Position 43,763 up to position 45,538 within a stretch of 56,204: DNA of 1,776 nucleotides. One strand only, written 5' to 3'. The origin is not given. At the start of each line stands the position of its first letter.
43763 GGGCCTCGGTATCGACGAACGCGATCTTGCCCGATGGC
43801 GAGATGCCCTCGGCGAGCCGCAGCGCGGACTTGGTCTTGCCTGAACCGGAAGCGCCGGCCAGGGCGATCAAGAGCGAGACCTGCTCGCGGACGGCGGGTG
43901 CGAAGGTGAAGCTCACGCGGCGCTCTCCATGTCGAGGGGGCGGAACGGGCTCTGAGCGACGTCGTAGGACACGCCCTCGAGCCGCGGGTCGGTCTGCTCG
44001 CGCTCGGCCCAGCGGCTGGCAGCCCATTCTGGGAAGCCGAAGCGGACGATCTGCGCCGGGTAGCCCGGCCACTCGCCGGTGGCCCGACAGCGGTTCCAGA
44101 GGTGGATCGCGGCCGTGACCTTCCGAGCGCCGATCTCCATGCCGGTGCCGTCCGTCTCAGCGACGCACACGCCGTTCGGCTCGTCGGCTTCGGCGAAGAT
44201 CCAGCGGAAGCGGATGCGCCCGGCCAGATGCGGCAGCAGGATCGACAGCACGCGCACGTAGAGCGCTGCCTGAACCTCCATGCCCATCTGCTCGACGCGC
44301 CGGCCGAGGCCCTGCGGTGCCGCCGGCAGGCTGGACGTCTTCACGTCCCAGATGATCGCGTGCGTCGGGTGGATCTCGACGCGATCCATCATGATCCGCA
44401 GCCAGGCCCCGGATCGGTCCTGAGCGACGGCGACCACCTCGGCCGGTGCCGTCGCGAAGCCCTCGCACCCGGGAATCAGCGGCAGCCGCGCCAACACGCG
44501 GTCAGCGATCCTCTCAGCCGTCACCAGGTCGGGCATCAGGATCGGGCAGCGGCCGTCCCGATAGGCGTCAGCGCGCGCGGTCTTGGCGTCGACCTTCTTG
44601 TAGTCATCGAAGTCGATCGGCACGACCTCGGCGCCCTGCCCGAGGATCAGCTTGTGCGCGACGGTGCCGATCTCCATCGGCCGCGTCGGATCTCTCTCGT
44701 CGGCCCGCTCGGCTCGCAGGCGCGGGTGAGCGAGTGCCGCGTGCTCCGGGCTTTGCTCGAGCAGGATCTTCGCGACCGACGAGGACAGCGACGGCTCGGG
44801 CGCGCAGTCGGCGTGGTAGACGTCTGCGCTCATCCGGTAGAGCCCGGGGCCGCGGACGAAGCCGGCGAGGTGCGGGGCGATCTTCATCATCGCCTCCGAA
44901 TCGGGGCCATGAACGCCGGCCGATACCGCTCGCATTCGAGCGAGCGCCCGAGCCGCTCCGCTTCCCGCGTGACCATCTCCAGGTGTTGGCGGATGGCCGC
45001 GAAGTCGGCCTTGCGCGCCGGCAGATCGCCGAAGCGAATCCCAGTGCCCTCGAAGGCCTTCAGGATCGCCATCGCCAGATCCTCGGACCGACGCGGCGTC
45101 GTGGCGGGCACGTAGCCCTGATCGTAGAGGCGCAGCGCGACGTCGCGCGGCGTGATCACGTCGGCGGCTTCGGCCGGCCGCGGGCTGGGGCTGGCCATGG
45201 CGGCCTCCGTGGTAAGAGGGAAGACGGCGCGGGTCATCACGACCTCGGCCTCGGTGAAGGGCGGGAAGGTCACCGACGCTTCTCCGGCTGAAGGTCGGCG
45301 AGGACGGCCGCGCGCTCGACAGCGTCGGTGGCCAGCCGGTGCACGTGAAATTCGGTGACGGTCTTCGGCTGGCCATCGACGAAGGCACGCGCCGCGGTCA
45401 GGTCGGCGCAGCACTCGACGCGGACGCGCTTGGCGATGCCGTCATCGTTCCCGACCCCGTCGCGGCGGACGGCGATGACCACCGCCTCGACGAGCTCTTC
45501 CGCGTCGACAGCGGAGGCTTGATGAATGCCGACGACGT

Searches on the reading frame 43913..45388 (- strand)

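Call 84: search_protein_families(library=pfam, proteins=[window:43913-45388:-], max_evalue=0.001)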
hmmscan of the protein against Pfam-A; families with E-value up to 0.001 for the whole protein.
window:43913-45388:- (491 aa): 1 family
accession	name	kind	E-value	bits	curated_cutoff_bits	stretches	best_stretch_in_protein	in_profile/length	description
PF12684.13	DUF3799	-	2.2e-05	24.8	26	1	215-443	12-223/233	PDDEXK-like domain of unknown function (DUF3799)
